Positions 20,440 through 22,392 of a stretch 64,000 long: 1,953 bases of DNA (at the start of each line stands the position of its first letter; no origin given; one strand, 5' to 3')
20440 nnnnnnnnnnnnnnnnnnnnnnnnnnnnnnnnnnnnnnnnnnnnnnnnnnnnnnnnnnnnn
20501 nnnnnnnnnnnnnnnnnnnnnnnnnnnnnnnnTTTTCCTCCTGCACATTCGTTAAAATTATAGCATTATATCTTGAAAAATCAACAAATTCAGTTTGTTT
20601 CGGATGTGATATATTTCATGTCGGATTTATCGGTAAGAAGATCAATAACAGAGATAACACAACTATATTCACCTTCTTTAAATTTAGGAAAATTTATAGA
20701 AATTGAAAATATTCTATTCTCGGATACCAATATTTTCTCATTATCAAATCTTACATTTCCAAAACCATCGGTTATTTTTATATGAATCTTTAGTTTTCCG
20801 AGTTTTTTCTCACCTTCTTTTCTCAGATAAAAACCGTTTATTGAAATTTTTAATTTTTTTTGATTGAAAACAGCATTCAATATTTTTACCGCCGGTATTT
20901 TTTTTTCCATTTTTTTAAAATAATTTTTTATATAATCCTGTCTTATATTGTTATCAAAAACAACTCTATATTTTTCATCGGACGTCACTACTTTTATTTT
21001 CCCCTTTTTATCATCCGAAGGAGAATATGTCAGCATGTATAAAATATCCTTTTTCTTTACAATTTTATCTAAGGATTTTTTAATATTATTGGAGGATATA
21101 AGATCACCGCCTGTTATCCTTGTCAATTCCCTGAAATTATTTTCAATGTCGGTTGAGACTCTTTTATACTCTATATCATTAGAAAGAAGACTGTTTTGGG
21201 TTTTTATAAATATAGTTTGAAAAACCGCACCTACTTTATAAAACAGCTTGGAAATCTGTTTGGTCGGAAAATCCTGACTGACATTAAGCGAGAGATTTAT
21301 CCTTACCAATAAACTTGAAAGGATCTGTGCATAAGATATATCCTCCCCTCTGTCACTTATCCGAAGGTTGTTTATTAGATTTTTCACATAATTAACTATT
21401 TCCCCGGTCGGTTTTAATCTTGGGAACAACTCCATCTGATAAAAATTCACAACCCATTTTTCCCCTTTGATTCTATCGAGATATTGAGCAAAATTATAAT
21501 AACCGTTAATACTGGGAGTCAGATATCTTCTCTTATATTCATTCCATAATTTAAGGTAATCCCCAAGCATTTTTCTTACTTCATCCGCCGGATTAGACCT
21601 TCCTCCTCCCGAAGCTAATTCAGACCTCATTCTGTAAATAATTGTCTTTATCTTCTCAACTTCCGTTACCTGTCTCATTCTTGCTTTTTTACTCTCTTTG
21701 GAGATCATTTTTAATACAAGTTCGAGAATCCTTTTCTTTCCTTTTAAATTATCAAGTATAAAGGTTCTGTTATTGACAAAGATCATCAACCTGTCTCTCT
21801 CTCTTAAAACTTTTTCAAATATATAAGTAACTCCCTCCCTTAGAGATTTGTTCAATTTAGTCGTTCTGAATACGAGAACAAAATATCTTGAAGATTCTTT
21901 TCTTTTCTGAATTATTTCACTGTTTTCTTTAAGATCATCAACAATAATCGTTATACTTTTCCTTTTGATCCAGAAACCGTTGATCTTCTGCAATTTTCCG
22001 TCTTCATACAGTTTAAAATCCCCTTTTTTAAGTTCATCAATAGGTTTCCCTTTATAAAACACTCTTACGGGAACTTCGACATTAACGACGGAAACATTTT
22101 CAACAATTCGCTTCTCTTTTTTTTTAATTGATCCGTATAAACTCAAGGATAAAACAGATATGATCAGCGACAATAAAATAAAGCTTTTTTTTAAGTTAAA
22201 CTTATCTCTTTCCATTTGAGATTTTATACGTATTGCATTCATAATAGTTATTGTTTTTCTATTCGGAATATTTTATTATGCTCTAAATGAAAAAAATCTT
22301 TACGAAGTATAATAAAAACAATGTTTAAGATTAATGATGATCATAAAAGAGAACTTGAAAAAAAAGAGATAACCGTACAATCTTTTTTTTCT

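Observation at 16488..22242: Tandem GWxTD-domain paralogs with TPR/CarbopepD and VWA-related partners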

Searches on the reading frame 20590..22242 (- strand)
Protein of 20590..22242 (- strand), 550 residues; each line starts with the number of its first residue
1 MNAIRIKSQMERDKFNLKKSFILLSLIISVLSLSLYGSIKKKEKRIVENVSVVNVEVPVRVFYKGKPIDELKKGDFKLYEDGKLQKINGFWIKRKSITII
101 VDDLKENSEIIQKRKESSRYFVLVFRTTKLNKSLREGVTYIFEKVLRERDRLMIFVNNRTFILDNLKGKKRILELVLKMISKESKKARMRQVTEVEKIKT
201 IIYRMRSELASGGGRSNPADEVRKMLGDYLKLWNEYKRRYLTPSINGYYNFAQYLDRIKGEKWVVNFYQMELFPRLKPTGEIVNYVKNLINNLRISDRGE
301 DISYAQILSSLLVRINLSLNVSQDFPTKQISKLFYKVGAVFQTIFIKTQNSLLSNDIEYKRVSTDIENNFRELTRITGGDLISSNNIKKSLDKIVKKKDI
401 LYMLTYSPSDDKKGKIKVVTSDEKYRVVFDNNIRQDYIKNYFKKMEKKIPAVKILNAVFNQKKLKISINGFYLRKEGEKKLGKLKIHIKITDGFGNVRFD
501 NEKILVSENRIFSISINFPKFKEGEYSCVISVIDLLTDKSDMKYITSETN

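Call 3: search_protein_families(library=ncbifam, proteins=[window:20590-22242:-], max_evalue=0.01)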
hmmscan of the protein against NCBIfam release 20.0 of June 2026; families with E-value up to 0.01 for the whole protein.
window:20590-22242:- (550 aa): 1 family
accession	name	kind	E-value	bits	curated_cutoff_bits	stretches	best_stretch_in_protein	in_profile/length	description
TIGR03436.1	acidobact_VWFA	subfamily_domain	8.3e-14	51.8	81.25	2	50-188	7-142/324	VWA domain-containing protein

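Call 4: search_protein_families(library=pfam, proteins=[window:20590-22242:-], max_evalue=0.01)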
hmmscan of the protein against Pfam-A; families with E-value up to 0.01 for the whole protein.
window:20590-22242:- (550 aa): 0 families

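Call 15: find_homologous_proteins(query=window:20590-22242:-, max_evalue=0.001)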
Query window:20590-22242:- (550 aa): 228 proteins with E <= 0.001 among 8000 candidates; the best 120 are listed.
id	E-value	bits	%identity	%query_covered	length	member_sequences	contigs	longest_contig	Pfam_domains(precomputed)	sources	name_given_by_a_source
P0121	0.0e+0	1167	100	100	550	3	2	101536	-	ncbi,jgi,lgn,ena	-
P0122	1.4e-229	782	70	93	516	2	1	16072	-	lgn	-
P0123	1.9e-205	702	62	89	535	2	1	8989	-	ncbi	-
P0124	2.0e-151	524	48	96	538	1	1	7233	-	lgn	-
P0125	1.2e-149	518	49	96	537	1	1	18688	-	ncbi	-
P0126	6.3e-149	516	49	96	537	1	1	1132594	-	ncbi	-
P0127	1.2e-148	515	48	92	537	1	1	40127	-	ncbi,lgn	ncbi:MAG: hypothetical protein ABFR36_03600 [Acidobacteriota bacterium]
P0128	3.9e-148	513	48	97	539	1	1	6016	-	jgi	jgi:hypothetical protein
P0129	4.1e-148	513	47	96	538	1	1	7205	-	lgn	-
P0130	9.6e-148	512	48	96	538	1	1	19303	-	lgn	-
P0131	6.4e-145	502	48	96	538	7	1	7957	-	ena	-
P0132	9.2e-145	502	45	96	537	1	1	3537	-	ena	-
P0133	6.1e-144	499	48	96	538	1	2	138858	-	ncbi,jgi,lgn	-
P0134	2.1e-143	497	48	93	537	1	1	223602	-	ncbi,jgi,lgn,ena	-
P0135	1.2e-142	495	47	91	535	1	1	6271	-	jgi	-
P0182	5.6e-112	394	39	97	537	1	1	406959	-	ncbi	-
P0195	1.7e-107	379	37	95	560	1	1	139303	-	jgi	jgi:hypothetical protein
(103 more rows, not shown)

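Call 16: find_encoding_contigs(protein=P0126, flank=10000, max_places=1)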
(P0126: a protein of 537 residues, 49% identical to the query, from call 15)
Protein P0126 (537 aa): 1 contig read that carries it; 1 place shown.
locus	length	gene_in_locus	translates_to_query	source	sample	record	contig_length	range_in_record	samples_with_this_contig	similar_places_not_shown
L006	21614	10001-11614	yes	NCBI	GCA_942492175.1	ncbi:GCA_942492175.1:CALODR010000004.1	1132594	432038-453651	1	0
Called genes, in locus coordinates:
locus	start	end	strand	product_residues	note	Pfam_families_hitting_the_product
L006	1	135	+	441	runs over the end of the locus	PF19425:Csd3_N2 (weak), PF01551:Peptidase_M23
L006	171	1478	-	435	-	PF00579:tRNA-synt_1b, PF22421:SYY_C-terminal, PF01479:S4 (weak)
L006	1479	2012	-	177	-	PF01558:POR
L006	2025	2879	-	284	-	PF02775:TPP_enzyme_C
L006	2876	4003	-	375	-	PF01855:POR_N, PF02780:Transketolase_C (weak), PF17147:PFOR_II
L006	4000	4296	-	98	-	PF13183:Fer4_8 (faint), PF13484:Fer4_16 (faint), PF14697:Fer4_21 (weak), PF25160:LdpA_Fe-S-bd (faint), PF00037:Fer4 (weak), PF13237:Fer4_10 (weak), PF12838:Fer4_7, PF13187:Fer4_9 (weak), +3 more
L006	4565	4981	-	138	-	PF01894:YjbQ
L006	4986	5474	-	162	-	PF03205:MobB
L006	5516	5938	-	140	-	PF01381:HTH_3, PF12844:HTH_19, PF13443:HTH_26 (weak)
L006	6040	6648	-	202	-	PF12804:NTP_transf_3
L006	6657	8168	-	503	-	PF14134:DUF4301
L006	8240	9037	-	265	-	PF12679:ABC2_membrane_2, PF10920:DUF2705 (weak)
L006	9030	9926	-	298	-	PF00005:ABC_tran, PF13304:AAA_21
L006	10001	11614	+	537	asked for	-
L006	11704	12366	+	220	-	PF00857:Isochorismatase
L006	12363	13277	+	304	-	PF01494:FAD_binding_3 (faint), PF07992:Pyr_redox_2, PF13434:Lys_Orn_oxgnase (faint), PF13738:Pyr_redox_3, PF00070:Pyr_redox (weak)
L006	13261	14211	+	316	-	-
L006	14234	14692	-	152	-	PF00571:CBS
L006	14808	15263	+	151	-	PF02643:DUF192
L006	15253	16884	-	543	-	PF00246:Peptidase_M14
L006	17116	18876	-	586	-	PF05524:PEP-utilisers_N, PF00391:PEP-utilizers, PF02896:PEP-utilizers_C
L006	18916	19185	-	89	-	PF00381:PTS-HPr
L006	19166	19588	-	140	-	PF03610:EIIA-man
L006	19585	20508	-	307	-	PF02603:Hpr_kinase_N, PF07475:Hpr_kinase_C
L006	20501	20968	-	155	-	PF00359:PTS_EIIA_2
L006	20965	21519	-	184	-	PF02482:Ribosomal_S30AE, PF16321:Ribosom_S30AE_C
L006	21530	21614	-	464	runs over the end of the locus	PF00309:Sigma54_AID (weak), PF04963:Sigma54_CBD, PF04552:Sigma54_DBD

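Call 17: find_encoding_contigs(protein=P0182, flank=10000, max_places=1)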
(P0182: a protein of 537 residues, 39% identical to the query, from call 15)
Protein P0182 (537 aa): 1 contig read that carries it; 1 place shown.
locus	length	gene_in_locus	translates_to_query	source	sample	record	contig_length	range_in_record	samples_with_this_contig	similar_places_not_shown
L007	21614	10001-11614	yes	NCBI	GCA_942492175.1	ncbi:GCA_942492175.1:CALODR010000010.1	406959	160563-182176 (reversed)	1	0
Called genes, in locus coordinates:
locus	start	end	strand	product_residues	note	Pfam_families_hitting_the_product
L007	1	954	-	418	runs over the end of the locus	PF13088:BNR_2 (weak), PF15892:BNR_4 (faint), PF02012:BNR (faint)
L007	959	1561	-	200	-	PF13568:OMP_b-brl_2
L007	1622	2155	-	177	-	-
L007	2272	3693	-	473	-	PF07705:CARDB (weak)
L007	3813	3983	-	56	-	-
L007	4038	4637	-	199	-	PF06078:DUF937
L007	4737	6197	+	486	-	PF00266:Aminotran_5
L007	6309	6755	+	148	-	PF00572:Ribosomal_L13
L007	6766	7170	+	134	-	PF00380:Ribosomal_S9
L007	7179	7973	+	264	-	PF00318:Ribosomal_S2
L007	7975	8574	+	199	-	PF25025:EF-Ts_N (faint), PF00889:EF_TS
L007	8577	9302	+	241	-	PF00696:AA_kinase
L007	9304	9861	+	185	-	PF01765:RRF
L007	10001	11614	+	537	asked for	-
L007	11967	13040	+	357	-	PF03575:Peptidase_S51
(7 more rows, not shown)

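Call 18: find_encoding_contigs(protein=P0195, flank=10000, max_places=1)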
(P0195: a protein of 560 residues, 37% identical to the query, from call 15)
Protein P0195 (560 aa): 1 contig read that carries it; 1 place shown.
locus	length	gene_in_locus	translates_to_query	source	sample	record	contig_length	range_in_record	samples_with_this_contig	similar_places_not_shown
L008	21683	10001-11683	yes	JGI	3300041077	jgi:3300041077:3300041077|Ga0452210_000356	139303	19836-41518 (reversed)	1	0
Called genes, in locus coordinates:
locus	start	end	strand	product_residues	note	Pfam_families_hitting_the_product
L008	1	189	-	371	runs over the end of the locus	PF01702:TGT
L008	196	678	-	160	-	PF20068:Amphi-Trp (weak)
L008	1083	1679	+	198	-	PF06414:Zeta_toxin, PF13238:AAA_18 (weak), PF13671:AAA_33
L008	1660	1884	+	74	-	-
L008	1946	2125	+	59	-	-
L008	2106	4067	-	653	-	PF02129:Peptidase_S15, PF00561:Abhydrolase_1 (faint), PF12146:Hydrolase_4 (faint), PF20434:BD-FAE, PF00326:Peptidase_S9, PF12697:Abhydrolase_6 (weak), PF07859:Abhydrolase_3 (faint), PF01738:DLH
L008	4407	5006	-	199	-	PF22564:HAAS (faint)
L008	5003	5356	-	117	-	PF03551:PadR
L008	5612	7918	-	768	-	PF12704:MacB_PCD, PF02687:FtsX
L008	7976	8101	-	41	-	-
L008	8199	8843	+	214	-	PF04542:Sigma70_r2, PF08281:Sigma70_r4_2, PF04545:Sigma70_r4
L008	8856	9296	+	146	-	PF13490:zf-HC2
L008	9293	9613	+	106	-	PF01906:YbjQ_1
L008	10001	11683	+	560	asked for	-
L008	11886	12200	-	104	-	PF02472:ExbD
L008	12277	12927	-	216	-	PF01618:MotA_ExbB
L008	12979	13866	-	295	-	-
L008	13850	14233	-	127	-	-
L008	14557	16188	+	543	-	-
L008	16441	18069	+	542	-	-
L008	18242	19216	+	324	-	PF00487:FA_desaturase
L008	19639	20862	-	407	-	-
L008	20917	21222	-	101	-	-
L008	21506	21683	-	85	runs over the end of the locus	PF00165:HTH_AraC (faint), PF12833:HTH_18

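Call 44: search_solved_structures(query=A3, max_evalue=1)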
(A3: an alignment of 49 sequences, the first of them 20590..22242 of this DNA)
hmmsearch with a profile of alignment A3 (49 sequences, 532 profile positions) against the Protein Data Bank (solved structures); distinct sequences matched with E-value up to 1: 0.

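Call 45: search_protein_families(library=ncbifam, alignment_id=A3, max_evalue=0.01)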
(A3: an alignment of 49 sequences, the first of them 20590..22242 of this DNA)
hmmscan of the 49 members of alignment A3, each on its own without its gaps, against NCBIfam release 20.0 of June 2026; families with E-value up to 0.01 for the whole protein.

A. member 1, window:20590-22242:- (550 aa): 1 family
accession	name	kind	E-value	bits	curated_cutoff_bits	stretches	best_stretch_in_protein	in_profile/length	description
TIGR03436.1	acidobact_VWFA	subfamily_domain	8.3e-14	51.8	81.25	2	50-188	7-142/324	VWA domain-containing protein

B. families by the number of members that match (of 49 scanned): 3 families
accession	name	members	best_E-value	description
TIGR03436.1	acidobact_VWFA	49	4.5e-23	VWA domain-containing protein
NF033193.2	lipo_NDxxF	1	0.00012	NDxxF motif lipoprotein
NF047331.1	phage_HTJ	1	0.0073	phage head-tail joining protein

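Call 48: find_encoding_contigs(protein=P0122, flank=10000, max_places=2)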
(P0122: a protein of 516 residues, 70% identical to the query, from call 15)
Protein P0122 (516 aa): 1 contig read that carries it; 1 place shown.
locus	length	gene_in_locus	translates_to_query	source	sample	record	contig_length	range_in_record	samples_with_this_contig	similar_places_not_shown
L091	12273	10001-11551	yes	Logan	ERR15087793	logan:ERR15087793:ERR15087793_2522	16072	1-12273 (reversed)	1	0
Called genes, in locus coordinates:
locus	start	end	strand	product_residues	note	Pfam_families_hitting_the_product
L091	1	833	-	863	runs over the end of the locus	PF07517:SecA_DEAD, PF00270:DEAD (weak), PF01043:SecA_PP_bind, PF21090:P-loop_SecA, PF07516:SecA_SW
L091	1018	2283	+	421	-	PF19425:Csd3_N2 (weak), PF01551:Peptidase_M23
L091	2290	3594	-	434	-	PF00579:tRNA-synt_1b, PF22421:SYY_C-terminal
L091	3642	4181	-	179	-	PF01558:POR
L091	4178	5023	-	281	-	PF02775:TPP_enzyme_C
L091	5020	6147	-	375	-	PF01855:POR_N, PF02780:Transketolase_C (weak), PF17147:PFOR_II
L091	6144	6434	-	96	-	PF13183:Fer4_8 (faint), PF13484:Fer4_16 (faint), PF17179:Fer4_22 (faint), PF14697:Fer4_21 (weak), PF13237:Fer4_10 (weak), PF00037:Fer4 (weak), PF12838:Fer4_7, PF13187:Fer4_9 (weak), +5 more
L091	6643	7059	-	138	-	PF01894:YjbQ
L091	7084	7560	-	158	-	PF03205:MobB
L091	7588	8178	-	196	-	PF12804:NTP_transf_3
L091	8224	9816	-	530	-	PF14134:DUF4301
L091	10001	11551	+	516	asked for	-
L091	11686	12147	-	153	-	PF00571:CBS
